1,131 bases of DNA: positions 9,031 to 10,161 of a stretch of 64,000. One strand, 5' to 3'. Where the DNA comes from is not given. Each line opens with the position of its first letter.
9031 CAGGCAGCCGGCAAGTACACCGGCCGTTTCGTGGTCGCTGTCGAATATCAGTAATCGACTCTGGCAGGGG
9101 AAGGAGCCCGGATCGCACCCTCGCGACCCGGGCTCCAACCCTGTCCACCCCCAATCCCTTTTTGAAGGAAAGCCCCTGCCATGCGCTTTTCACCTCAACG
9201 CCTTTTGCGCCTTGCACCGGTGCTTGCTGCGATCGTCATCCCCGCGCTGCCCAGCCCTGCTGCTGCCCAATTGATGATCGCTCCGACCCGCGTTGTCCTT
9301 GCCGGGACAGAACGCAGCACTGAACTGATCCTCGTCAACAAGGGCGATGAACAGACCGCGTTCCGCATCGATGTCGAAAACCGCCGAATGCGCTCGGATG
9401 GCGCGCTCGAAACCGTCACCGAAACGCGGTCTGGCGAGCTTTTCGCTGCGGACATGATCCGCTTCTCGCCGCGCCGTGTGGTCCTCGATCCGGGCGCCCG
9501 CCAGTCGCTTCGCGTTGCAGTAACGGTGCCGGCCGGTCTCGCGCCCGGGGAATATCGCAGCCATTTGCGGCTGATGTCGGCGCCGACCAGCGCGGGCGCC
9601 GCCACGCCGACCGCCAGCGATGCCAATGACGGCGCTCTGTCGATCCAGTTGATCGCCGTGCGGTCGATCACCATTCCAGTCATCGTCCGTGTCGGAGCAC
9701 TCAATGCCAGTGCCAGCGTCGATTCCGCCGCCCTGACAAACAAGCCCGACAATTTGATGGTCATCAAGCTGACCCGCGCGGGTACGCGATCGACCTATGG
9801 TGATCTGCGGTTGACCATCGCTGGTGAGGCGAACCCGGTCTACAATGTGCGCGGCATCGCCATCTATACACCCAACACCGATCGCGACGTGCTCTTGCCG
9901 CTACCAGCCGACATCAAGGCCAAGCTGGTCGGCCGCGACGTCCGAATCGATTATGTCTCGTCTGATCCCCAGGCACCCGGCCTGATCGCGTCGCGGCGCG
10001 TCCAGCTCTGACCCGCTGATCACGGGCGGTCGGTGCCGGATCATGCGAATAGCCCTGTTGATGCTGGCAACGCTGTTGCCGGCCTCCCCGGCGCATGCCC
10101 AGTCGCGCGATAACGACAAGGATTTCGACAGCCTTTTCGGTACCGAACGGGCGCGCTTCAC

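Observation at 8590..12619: Minimal three-gene pilus system: DUF4402 subunit, PapD-like chaperone and a highly divergent 858-aa usher-like protein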

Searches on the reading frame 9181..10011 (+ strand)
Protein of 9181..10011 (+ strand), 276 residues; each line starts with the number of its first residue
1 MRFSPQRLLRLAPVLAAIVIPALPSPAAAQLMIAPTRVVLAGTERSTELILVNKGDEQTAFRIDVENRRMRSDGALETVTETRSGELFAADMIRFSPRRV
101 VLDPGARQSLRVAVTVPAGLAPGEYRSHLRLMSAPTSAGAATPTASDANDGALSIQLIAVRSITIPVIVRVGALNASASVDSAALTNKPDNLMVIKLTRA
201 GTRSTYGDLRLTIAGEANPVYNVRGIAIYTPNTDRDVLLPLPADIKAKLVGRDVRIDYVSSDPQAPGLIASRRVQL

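Call 3: search_protein_families(library=pfam, proteins=[window:9181-10011:+], max_evalue=1)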
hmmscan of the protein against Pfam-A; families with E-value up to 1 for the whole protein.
window:9181-10011:+ (276 aa): 7 families
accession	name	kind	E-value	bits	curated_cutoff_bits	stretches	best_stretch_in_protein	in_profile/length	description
PF00345.26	PapD_N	-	0.0055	17.1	23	1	31-115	2-75/126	Pili and flagellar-assembly chaperone, PapD N-terminal domain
PF10633.15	NPCBM_assoc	-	0.012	16.2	24.4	1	101-126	45-70/78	NPCBM-associated, NEW3 domain of alpha-galactosidase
PF06280.18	fn3_5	-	0.02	16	27.6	1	43-122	8-86/112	Fn3-like domain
PF22463.2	Ctf19_RWD1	-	0.052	13.9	26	1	48-72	9-33/69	Ctf19, first RWD domain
PF22680.2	Glyco_hydro_123_N_2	-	0.18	12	27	1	82-132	92-141/142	Glycoside hydrolase 123 N-terminal domain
PF20009.4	GEVED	-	0.19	13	24.4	1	104-147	26-67/78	GEVED domain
PF22544.2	HYDIN_VesB_CFA65-like_Ig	-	0.29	11.8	25.5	0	92-112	48-68/100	HYDIN/CFA65/VesB-like, Ig-like domain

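Call 4: search_protein_families(library=ncbifam, proteins=[window:9181-10011:+], max_evalue=1)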
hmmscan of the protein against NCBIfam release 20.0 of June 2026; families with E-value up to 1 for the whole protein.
window:9181-10011:+ (276 aa): 0 families

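Call 7: search_solved_structures(query=window:9181-10011:+, max_evalue=10)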
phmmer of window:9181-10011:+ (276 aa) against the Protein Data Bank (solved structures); distinct sequences matched with E-value up to 10: 5.
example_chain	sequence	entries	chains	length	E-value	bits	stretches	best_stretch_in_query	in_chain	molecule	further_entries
2bzd_A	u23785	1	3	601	0.31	14.1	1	102-144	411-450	BACTERIAL SIALIDASE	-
2ber_A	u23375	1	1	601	0.31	14.1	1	102-144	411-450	BACTERIAL SIALIDASE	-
1wcq_A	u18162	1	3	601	0.31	14.1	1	102-144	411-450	SIALIDASE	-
1w8n_A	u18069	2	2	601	0.32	14.1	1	102-144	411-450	BACTERIAL SIALIDASE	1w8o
1eut_A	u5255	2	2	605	0.32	14.1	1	102-144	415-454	SIALIDASE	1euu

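Call 12: find_homologous_proteins(query=window:9181-10011:+, max_evalue=0.001)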
Query window:9181-10011:+ (276 aa): 748 proteins with E <= 0.001 among 6030 candidates; the best 120 are listed.
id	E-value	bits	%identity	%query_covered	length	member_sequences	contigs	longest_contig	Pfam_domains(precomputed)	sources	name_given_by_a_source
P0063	8.8e-166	568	100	100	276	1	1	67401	-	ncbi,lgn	-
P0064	3.2e-165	566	100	100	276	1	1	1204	-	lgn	-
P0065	2.2e-161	553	97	100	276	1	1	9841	-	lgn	-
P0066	3.9e-161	553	97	100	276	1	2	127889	-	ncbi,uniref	ncbi:molecular chaperone [Sphingomonas sp.]|uniref:fimbrial biogenesis chaperone n=1 Tax=Sphingomona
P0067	6.0e-161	552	97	100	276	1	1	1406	-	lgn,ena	-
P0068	1.3e-160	551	97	100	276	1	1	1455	-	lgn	-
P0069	1.7e-160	551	97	100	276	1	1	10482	-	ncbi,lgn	-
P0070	3.2e-159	546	96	100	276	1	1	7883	-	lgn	-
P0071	7.5e-159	545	96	100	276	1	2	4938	-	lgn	-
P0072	1.1e-158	545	95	100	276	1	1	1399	-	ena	-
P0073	2.8e-158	543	96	100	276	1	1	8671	-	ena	-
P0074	3.3e-158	543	96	100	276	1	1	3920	-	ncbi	-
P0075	3.9e-158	543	95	100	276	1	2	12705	-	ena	-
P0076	1.5e-157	541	95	100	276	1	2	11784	-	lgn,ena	-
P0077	3.0e-157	540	95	100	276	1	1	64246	-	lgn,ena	-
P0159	3.9e-87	310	57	91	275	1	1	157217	-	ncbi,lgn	ncbi:MAG: hypothetical protein ABNH53_13695 [Henriciella sp.]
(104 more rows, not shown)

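Call 21: find_encoding_contigs(protein=P0159, flank=6000, max_places=2)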
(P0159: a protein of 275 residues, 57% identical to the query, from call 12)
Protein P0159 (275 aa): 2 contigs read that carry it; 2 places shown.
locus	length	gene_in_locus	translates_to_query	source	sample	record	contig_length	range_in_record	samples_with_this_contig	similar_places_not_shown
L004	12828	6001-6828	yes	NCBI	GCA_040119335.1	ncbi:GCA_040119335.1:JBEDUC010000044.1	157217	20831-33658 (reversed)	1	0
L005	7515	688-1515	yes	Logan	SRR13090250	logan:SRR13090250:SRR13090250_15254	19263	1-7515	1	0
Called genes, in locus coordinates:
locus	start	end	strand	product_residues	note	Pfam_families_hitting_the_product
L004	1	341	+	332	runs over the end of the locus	-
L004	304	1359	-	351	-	PF02628:COX15-CtaA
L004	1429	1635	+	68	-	PF11003:DUF2842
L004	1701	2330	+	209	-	PF00072:Response_reg, PF00196:GerE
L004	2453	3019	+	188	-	PF07700:HNOB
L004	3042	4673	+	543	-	PF00989:PAS (weak), PF08448:PAS_4, PF13188:PAS_8 (weak), PF13426:PAS_9, PF02518:HATPase_c, PF00072:Response_reg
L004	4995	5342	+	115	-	PF14352:DUF4402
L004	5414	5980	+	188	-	PF14352:DUF4402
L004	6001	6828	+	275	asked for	-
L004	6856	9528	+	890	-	PF17210:SdrD_B (weak), PF13620:CarboxypepD_reg (weak)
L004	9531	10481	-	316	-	PF02666:PS_Dcarbxylase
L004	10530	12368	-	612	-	PF02463:SMC_N (weak), PF00664:ABC_membrane, PF00005:ABC_tran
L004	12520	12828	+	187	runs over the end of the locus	PF18306:LDcluster4, PF03641:Lysine_decarbox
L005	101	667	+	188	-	PF14352:DUF4402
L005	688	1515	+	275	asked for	-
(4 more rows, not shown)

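Call 30: search_solved_structures(query=A3, max_evalue=10, show_alignments=2)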
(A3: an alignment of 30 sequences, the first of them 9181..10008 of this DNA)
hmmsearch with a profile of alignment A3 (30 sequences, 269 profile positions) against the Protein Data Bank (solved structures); distinct sequences matched with E-value up to 10: 2.
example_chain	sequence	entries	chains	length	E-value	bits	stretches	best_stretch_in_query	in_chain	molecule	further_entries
8azw_q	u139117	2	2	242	0.92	11.9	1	31-78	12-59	uL30 (60S ribosomal protein L7) | 60S ribosomal protein L7-4-like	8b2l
9vtg_LP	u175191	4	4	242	0.98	11.8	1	31-78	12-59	60S ribosomal protein L7-4-like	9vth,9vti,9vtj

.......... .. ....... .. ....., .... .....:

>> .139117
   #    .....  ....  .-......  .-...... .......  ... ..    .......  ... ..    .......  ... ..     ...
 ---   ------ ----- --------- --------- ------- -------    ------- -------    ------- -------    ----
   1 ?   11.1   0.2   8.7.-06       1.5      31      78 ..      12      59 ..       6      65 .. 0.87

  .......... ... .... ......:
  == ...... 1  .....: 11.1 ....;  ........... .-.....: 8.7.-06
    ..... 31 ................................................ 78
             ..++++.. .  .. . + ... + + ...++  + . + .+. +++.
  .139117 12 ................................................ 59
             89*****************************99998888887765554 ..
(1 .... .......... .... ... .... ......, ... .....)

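Call 71: search_protein_families(library=pfam, alignment_id=A3, max_evalue=1)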
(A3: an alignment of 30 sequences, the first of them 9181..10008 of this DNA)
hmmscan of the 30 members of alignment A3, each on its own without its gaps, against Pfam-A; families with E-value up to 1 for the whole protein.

A. member 1, window:9181-10008:+ (276 aa): 7 families
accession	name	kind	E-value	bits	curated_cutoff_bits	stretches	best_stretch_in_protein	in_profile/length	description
PF00345.26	PapD_N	-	0.0055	17.1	23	1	31-115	2-75/126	Pili and flagellar-assembly chaperone, PapD N-terminal domain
PF10633.15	NPCBM_assoc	-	0.012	16.2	24.4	1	101-126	45-70/78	NPCBM-associated, NEW3 domain of alpha-galactosidase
PF06280.18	fn3_5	-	0.02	16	27.6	1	43-122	8-86/112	Fn3-like domain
PF22463.2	Ctf19_RWD1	-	0.052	13.9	26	1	48-72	9-33/69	Ctf19, first RWD domain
PF22680.2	Glyco_hydro_123_N_2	-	0.18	12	27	1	82-132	92-141/142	Glycoside hydrolase 123 N-terminal domain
PF20009.4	GEVED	-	0.19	13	24.4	1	104-147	26-67/78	GEVED domain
PF22544.2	HYDIN_VesB_CFA65-like_Ig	-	0.29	11.8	25.5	0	92-112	48-68/100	HYDIN/CFA65/VesB-like, Ig-like domain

B. families by the number of members that match (of 30 scanned): 24 families
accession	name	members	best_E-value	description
PF00345.26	PapD_N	29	0.00014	Pili and flagellar-assembly chaperone, PapD N-terminal domain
PF06280.18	fn3_5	27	1.9e-05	Fn3-like domain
PF22463.2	Ctf19_RWD1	16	0.00017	Ctf19, first RWD domain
PF22544.2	HYDIN_VesB_CFA65-like_Ig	14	0.0039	HYDIN/CFA65/VesB-like, Ig-like domain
PF10633.15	NPCBM_assoc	10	0.0014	NPCBM-associated, NEW3 domain of alpha-galactosidase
PF22680.2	Glyco_hydro_123_N_2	7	0.034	Glycoside hydrolase 123 N-terminal domain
PF20009.4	GEVED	6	0.034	GEVED domain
PF11614.14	FixG_C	4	0.0073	IG-like fold at C-terminal of FixG, putative oxidoreductase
PF22076.2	Cep192_D6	4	0.039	Cep192 domain 6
PF20251.4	Big_14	3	0.21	Bacterial Ig-like domain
PF24107.1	DUF7382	2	0.005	Domain of unknown function (DUF7382)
PF00635.32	Motile_Sperm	2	0.027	MSP (Major sperm protein) domain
PF24816.2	Ig_CFAP65__9th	2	0.11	Cilia- and flagella-associated protein 65-like, Ig-like domain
PF22060.2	Cep192_D1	2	0.22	Cep192 domain 1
PF25248.1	Ig_CFAP65_8th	2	0.3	CFAP65, eight Ig-like domain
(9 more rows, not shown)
